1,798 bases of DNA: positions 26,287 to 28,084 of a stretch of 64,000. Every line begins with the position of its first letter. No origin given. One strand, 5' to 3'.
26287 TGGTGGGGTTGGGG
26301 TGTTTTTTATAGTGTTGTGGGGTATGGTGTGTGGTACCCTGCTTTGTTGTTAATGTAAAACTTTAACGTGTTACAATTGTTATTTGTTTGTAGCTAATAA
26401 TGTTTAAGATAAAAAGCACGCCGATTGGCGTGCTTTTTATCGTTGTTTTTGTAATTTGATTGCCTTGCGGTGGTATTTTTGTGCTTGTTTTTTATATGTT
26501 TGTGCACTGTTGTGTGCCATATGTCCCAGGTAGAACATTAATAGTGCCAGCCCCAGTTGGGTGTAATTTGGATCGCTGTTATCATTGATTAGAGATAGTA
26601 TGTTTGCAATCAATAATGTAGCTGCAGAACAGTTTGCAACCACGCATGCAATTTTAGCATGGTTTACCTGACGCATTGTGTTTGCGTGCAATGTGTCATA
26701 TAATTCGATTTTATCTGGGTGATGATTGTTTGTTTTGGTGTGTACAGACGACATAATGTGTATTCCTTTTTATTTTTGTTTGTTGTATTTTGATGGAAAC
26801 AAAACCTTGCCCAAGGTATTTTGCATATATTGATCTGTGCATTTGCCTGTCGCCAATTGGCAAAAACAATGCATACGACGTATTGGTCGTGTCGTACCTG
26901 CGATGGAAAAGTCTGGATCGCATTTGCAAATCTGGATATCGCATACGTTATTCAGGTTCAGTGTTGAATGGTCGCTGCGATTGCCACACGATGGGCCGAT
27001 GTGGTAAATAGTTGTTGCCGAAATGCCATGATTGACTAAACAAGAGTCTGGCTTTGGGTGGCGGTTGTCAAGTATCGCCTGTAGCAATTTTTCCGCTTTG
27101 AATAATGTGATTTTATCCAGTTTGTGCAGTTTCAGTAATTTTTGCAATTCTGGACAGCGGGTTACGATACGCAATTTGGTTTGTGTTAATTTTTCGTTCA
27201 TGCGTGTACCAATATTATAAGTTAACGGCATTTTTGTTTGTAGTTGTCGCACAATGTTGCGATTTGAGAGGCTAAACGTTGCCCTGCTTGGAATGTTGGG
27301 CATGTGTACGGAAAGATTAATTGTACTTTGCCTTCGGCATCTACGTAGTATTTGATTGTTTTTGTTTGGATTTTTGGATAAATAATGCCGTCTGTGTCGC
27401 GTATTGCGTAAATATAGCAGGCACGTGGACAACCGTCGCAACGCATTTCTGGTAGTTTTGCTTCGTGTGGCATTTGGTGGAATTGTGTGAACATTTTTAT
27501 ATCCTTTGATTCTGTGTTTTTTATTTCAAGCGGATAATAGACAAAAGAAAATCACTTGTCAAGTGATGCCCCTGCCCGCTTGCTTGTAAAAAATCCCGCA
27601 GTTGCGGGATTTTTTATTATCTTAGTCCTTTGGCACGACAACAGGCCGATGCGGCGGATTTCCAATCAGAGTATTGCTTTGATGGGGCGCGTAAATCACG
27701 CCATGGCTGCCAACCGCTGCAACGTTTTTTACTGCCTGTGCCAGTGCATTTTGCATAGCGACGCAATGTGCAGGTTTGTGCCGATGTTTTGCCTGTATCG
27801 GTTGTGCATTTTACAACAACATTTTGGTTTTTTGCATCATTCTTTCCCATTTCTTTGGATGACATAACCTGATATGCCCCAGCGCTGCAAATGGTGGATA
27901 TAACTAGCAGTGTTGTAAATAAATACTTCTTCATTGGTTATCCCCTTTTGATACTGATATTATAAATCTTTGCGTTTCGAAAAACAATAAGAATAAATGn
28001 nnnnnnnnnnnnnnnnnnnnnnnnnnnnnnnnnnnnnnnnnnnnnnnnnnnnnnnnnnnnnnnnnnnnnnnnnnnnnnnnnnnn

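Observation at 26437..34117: Nine-gene co-directional array headed by a prepilin-peptidase-like gene and encoding secreted Cys-rich and glycine-zipper proteins plus a GH108 muramidase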

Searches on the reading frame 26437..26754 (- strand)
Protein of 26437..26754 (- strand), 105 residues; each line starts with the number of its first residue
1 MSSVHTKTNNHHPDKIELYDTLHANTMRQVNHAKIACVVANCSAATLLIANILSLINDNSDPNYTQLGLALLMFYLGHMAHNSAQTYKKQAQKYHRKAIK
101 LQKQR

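Call 3: search_protein_families(library=pfam, proteins=[window:26437-26754:-], max_evalue=0.1)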
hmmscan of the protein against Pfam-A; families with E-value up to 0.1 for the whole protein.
window:26437-26754:- (105 aa): 1 family
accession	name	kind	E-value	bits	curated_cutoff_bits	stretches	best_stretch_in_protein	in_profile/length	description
PF18160.6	SLATT_5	-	0.0016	18.3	29.5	1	34-103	32-104/192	SMODS and SLOG-associating 2TM effector domain family 5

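Call 28: search_protein_families(library=ncbifam, proteins=[window:26437-26754:-], max_evalue=0.1)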
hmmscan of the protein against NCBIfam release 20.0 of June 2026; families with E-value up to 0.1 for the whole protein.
window:26437-26754:- (105 aa): 1 family
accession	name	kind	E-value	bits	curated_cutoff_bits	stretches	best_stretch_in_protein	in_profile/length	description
NF033631.1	SLATT_5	subfamily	0.00014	21.4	60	1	32-103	22-95/180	SLATT domain-containing protein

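Call 29: search_protein_families(library=phrogs, proteins=[window:26437-26754:-], max_evalue=0.1)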
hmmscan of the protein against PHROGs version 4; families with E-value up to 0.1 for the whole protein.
window:26437-26754:- (105 aa): 0 families

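Call 76: search_protein_families(library=padloc, proteins=[window:26437-26754:-], max_evalue=0.1)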
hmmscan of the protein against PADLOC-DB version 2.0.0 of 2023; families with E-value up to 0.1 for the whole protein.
window:26437-26754:- (105 aa): 1 family
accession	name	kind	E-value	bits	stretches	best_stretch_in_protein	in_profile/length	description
PDLC03819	RTasSLATT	-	1.6e-05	22.7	1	30-103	25-98/176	DRT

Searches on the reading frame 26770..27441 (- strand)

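Call 3: search_protein_families(library=pfam, proteins=[window:26770-27441:-], max_evalue=0.1)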
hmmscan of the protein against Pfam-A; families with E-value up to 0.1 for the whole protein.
window:26770-27441:- (223 aa): 1 family
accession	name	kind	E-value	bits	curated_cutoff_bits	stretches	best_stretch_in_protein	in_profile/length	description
PF12318.13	FAD-SLDH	-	0.079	13.6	24.2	0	63-117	44-98/163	Membrane bound FAD containing D-sorbitol dehydrogenase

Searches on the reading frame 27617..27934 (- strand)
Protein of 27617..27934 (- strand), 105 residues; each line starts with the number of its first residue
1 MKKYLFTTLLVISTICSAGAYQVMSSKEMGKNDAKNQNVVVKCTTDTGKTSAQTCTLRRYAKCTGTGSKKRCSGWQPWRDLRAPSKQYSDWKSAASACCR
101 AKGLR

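Call 3: search_protein_families(library=pfam, proteins=[window:27617-27934:-], max_evalue=0.1)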
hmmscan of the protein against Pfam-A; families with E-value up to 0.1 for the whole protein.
window:27617-27934:- (105 aa): 0 families

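Call 28: search_protein_families(library=ncbifam, proteins=[window:27617-27934:-], max_evalue=0.1)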
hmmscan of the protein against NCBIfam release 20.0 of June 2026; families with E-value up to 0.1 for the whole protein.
window:27617-27934:- (105 aa): 0 families

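Call 29: search_protein_families(library=phrogs, proteins=[window:27617-27934:-], max_evalue=0.1)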
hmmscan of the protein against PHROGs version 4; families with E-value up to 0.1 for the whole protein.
window:27617-27934:- (105 aa): 0 families

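Call 75: search_solved_structures(query=A4, max_evalue=1)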
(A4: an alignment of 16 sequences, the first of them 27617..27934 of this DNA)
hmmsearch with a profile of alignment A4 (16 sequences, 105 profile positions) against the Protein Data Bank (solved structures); distinct sequences matched with E-value up to 1: 0.

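Call 76: search_protein_families(library=padloc, proteins=[window:27617-27934:-], max_evalue=0.1)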
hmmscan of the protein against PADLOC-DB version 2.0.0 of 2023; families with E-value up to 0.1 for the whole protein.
window:27617-27934:- (105 aa): 0 families
